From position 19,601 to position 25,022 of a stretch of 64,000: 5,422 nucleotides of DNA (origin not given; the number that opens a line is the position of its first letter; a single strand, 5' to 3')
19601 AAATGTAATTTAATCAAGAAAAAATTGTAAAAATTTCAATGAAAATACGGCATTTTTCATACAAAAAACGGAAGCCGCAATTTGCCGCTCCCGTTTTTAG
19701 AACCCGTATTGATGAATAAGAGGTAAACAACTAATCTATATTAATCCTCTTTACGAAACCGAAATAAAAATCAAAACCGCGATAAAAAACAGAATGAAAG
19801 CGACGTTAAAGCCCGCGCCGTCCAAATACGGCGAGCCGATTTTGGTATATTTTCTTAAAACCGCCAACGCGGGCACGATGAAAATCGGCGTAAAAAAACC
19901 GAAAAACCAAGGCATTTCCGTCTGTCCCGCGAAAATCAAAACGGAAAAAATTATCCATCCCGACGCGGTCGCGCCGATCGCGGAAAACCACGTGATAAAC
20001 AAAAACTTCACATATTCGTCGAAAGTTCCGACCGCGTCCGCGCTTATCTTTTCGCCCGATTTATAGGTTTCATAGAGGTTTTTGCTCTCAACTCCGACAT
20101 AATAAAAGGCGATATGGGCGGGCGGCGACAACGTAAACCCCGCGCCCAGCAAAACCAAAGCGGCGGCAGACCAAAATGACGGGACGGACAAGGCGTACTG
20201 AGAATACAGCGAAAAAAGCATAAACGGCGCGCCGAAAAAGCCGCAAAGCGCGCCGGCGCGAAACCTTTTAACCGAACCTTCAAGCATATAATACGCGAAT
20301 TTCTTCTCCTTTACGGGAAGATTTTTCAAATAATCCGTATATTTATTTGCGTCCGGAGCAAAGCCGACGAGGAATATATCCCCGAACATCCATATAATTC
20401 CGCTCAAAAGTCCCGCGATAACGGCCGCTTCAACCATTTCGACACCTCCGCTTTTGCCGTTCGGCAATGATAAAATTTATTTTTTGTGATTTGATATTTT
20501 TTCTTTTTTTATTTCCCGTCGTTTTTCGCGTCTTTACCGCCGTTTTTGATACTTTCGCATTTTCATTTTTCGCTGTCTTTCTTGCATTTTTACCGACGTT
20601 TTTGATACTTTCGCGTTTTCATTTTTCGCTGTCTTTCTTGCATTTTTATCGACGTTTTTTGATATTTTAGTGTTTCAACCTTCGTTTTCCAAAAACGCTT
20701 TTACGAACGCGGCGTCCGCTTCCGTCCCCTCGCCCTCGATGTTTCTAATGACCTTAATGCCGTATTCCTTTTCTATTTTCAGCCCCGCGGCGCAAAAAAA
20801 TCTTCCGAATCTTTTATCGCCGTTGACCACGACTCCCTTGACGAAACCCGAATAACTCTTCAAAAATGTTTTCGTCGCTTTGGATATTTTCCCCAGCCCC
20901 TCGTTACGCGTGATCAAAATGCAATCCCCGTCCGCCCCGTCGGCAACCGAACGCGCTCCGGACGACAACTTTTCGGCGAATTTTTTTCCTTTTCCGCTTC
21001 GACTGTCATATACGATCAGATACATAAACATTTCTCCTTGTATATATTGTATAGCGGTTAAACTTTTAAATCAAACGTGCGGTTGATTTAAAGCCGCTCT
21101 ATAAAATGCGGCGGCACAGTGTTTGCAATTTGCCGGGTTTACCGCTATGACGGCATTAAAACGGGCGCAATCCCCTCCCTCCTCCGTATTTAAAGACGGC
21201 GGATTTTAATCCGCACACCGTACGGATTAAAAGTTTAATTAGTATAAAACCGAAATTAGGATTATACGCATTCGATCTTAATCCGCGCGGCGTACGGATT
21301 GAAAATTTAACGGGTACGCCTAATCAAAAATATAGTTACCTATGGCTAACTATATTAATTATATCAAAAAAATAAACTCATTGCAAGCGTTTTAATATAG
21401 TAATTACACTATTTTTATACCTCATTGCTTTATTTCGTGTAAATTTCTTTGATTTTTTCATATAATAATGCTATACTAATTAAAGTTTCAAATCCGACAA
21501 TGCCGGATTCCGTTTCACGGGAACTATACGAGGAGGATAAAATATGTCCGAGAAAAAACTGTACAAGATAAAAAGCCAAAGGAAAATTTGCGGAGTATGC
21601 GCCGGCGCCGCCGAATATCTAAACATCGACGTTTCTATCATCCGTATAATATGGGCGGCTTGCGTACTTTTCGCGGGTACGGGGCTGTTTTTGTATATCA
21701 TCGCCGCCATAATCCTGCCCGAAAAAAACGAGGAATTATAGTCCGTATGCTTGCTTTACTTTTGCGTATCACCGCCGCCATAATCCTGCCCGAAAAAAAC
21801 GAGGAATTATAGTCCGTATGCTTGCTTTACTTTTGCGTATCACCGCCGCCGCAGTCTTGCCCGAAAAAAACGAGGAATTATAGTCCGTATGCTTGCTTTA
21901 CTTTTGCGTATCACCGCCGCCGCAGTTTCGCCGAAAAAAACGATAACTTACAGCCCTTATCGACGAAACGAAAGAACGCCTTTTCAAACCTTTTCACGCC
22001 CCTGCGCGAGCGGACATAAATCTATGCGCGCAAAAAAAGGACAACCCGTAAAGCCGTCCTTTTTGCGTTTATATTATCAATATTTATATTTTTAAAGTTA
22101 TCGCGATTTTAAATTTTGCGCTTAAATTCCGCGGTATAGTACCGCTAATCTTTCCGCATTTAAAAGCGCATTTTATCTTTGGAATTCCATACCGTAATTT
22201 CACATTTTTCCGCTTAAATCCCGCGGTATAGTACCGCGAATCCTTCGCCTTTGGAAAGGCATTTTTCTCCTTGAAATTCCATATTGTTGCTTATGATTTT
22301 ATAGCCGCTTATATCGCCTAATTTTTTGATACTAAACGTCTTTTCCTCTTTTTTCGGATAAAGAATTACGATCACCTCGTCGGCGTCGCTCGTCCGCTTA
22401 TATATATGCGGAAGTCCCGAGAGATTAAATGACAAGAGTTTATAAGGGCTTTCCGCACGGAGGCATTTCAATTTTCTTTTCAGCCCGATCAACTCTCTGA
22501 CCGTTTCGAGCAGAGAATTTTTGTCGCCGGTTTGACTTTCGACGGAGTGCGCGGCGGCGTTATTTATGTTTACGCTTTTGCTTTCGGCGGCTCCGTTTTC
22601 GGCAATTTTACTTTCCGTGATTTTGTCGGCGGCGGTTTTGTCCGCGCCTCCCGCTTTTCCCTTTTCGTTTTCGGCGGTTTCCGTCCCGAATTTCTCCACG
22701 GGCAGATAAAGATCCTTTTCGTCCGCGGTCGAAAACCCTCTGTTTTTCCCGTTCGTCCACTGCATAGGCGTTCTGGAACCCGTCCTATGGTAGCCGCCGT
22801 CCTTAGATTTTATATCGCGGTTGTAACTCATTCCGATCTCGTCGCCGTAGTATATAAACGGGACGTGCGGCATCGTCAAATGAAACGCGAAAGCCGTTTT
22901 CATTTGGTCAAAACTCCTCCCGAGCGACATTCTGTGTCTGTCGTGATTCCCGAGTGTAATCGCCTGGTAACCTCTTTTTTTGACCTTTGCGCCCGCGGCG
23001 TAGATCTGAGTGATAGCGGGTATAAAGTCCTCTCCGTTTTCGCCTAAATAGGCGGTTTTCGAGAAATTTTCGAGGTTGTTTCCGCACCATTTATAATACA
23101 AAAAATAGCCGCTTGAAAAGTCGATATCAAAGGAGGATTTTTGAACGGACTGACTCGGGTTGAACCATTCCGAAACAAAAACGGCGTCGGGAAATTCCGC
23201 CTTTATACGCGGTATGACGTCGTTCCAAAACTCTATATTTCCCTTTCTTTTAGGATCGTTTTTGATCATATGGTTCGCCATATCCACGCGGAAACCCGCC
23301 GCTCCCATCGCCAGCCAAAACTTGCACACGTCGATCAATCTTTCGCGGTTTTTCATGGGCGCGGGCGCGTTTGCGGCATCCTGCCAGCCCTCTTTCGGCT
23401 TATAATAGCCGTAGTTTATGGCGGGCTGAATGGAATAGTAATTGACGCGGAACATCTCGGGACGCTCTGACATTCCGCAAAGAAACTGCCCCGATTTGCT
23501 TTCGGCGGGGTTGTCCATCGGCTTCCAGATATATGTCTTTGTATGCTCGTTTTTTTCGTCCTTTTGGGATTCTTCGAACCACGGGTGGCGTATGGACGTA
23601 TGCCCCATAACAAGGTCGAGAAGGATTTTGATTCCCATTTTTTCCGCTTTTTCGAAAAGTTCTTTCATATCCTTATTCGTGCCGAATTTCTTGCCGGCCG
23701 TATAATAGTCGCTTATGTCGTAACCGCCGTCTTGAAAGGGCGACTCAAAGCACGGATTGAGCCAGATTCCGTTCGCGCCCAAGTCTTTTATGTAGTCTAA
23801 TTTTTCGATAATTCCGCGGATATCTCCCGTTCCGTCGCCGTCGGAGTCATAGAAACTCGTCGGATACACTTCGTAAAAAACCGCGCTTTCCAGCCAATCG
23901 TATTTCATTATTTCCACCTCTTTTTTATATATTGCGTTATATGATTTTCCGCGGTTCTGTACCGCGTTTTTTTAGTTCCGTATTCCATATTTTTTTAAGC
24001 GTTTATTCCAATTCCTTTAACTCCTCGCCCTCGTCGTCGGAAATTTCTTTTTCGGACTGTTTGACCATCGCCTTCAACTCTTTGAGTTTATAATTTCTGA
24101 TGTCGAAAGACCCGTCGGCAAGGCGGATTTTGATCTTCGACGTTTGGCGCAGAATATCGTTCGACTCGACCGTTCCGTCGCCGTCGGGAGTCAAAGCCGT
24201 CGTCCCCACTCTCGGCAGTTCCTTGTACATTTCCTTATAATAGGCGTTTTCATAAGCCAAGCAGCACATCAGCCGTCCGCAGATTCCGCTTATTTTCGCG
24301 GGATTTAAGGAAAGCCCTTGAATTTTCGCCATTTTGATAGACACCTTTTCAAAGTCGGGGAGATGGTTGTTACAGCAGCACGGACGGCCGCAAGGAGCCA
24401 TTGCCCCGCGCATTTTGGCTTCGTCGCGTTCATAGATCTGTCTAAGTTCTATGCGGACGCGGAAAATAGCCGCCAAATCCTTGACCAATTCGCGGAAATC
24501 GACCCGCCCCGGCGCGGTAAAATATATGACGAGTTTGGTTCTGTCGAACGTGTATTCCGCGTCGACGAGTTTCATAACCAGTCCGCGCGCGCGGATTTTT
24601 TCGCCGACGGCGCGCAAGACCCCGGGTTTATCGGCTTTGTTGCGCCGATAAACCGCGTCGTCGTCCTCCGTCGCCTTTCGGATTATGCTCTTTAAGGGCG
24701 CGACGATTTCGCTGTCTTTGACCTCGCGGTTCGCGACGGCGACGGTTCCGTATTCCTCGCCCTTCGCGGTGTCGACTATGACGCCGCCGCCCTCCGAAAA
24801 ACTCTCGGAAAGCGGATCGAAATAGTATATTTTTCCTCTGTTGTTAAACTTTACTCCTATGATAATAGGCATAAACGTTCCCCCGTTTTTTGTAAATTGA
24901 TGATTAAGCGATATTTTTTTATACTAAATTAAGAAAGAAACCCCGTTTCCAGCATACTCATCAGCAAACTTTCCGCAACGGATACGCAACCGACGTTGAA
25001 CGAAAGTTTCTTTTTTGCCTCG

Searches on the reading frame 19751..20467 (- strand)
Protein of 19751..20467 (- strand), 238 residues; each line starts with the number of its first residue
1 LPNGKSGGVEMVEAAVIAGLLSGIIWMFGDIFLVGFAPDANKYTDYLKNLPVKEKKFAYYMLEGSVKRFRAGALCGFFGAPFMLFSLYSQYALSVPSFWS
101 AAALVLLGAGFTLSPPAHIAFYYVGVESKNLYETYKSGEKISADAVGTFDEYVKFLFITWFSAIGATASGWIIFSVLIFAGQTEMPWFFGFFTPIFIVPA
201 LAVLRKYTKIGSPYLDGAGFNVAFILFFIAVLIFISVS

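Call 9: search_protein_families(library=pfam, proteins=[window:19751-20467:-], max_evalue=0.01)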
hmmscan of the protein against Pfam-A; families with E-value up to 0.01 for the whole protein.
window:19751-20467:- (238 aa): 1 family
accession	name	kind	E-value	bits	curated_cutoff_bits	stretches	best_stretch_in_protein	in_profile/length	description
PF20599.3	DUF6796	-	4.8e-13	49.7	26.9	1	13-235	7-222/225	Family of unknown function (DUF6796)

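Call 17: find_encoding_contigs(protein=window:19751-20467:-, flank=10000, max_places=8)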
Protein window:19751-20467:- (238 aa): no gene with exactly this product is on record in the collection.

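Call 21: find_related_loci(query=window:19751-20467:-, collection=genome_contigs, flank=10000)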
Query window:19751-20467:- (238 aa) in genome_contigs; peptide patterns used: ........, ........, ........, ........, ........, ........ (x = any residue, [..] = any of these).
133 stretches matched a pattern, but none encodes a relative of the query by tblastn (E <= 1e-3).

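Call 32: find_homologous_proteins(query=window:19751-20467:-, max_evalue=0.00001)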
Query window:19751-20467:- (238 aa): 13 proteins with E <= 0.00001 among 3576 candidates.
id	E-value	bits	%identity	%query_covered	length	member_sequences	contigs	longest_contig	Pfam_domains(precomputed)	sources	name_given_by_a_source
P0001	2.3e-142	491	100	96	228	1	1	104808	PF20599.4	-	-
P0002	4.9e-66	241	53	95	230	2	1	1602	PF20599.4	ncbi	-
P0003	1.4e-65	240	51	95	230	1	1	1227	PF20599.4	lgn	-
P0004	1.1e-61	227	47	95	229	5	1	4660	PF20599.4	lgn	-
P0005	1.6e-61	226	49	95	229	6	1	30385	PF20599.4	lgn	-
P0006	4.9e-60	222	50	92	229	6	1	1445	PF20599.4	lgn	-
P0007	1.3e-59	220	48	94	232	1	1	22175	PF20599.4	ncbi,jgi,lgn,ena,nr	ncbi:MAG: hypothetical protein H6Q60_1566 [Oscillospiraceae bacterium]|nr:hypothetical protein [Osci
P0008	2.6e-58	216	47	91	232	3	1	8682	PF20599.4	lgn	-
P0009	9.2e-57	211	45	95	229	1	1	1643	PF20599.4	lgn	-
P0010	8.0e-53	198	44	96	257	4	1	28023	-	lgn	-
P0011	6.7e-52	195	44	92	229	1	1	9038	PF20599.4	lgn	-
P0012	9.8e-52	194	44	95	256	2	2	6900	-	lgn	-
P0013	1.2e-50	191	44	95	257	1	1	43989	-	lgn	-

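Call 33: find_encoding_contigs(protein=P0001, flank=10000, max_places=4)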
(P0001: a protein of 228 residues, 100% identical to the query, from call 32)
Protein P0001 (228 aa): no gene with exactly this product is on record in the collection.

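Call 34: find_encoding_contigs(protein=P0005, flank=6000, max_places=3)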
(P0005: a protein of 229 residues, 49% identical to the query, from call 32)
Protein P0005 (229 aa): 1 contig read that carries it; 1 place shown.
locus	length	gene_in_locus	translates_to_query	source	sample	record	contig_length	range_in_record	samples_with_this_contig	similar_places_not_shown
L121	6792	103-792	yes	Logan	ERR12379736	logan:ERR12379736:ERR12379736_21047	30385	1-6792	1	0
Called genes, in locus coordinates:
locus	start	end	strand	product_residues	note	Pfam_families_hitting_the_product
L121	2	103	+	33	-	?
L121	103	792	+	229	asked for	PF20599:DUF6796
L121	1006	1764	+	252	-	PF09339:HTH_IclR, PF01614:IclR_C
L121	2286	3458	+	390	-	PF02812:ELFV_dehydrog_N, PF00208:ELFV_dehydrog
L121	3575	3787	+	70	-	PF00037:Fer4, PF12837:Fer4_6 (weak), PF13237:Fer4_10, PF12838:Fer4_7, PF13187:Fer4_9, PF12797:Fer4_2 (weak), PF12837:Fer4_6 (weak), PF00037:Fer4 (weak), +5 more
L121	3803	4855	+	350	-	PF01855:POR_N, PF02780:Transketolase_C (weak), PF17147:PFOR_II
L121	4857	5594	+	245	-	PF02775:TPP_enzyme_C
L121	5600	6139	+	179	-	PF01558:POR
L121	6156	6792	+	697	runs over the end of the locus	PF02629:CoA_binding (weak), PF13380:CoA_binding_2, PF13607:Succ_CoA_lig, PF13549:ATP-grasp_5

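Call 35: find_encoding_contigs(protein=P0007, flank=6000, max_places=3)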
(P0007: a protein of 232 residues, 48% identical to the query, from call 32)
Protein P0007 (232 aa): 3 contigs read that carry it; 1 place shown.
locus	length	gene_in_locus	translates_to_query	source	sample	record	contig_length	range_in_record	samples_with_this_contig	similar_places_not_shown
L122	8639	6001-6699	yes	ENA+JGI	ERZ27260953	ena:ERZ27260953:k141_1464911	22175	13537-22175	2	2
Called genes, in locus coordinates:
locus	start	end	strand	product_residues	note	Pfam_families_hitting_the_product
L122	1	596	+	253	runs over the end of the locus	PF00005:ABC_tran, PF02463:SMC_N (faint), PF13304:AAA_21 (faint)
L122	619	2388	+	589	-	PF00664:ABC_membrane, PF00005:ABC_tran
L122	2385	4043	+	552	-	PF00664:ABC_membrane, PF00005:ABC_tran, PF02463:SMC_N (faint), PF13304:AAA_21 (faint)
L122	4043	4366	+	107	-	PF11756:YgbA_NO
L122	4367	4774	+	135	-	PF04304:DUF454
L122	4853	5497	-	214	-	PF13468:Glyoxalase_3, PF13669:Glyoxalase_4 (faint)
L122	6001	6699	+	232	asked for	PF20599:DUF6796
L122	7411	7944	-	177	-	PF02492:cobW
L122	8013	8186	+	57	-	-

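Call 72: search_protein_families(library=ncbifam, proteins=[window:19751-20467:-], max_evalue=0.01)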
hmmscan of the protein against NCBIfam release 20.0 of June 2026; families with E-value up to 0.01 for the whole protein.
window:19751-20467:- (238 aa): 0 families

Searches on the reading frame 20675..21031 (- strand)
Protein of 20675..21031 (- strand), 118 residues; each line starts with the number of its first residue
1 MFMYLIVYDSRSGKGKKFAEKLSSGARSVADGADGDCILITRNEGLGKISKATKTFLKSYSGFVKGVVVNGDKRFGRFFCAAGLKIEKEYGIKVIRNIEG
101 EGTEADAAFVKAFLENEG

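Call 9: search_protein_families(library=pfam, proteins=[window:20675-21031:-], max_evalue=0.01)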
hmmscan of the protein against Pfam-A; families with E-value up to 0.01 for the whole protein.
window:20675-21031:- (118 aa): 2 families
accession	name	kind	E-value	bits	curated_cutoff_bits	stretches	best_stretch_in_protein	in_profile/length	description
PF07972.16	Flavodoxin_NdrI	-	4.7e-12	46.6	27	1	6-111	1-119/120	NrdI Flavodoxin like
PF00258.30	Flavodoxin_1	-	0.009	16.6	25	0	6-28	1-23/143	Flavodoxin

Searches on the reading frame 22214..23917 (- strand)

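Call 9: search_protein_families(library=pfam, proteins=[window:22214-23917:-], max_evalue=0.01)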
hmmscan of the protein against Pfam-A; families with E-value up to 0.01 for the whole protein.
window:22214-23917:- (567 aa): 1 family
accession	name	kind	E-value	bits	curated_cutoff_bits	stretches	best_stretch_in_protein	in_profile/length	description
PF00128.31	Alpha-amylase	-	1.8e-68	232.2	22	1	17-414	2-414/446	Alpha amylase, catalytic domain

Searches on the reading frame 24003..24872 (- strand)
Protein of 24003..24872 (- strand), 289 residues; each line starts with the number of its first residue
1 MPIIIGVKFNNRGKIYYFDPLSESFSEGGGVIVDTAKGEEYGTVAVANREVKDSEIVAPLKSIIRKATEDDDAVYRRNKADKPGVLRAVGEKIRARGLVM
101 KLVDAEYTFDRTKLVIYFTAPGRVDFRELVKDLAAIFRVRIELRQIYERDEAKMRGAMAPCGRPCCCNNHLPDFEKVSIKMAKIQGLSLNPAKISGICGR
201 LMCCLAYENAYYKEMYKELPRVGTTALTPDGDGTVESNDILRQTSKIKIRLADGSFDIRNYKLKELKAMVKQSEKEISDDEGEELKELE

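Call 9: search_protein_families(library=pfam, proteins=[window:24003-24872:-], max_evalue=0.01)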
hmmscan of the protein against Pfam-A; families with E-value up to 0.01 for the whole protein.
window:24003-24872:- (289 aa): 1 family
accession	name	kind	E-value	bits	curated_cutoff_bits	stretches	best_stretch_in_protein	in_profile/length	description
PF04468.17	PSP1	-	3.5e-32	111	27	1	61-146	1-86/86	PSP1 C-terminal conserved region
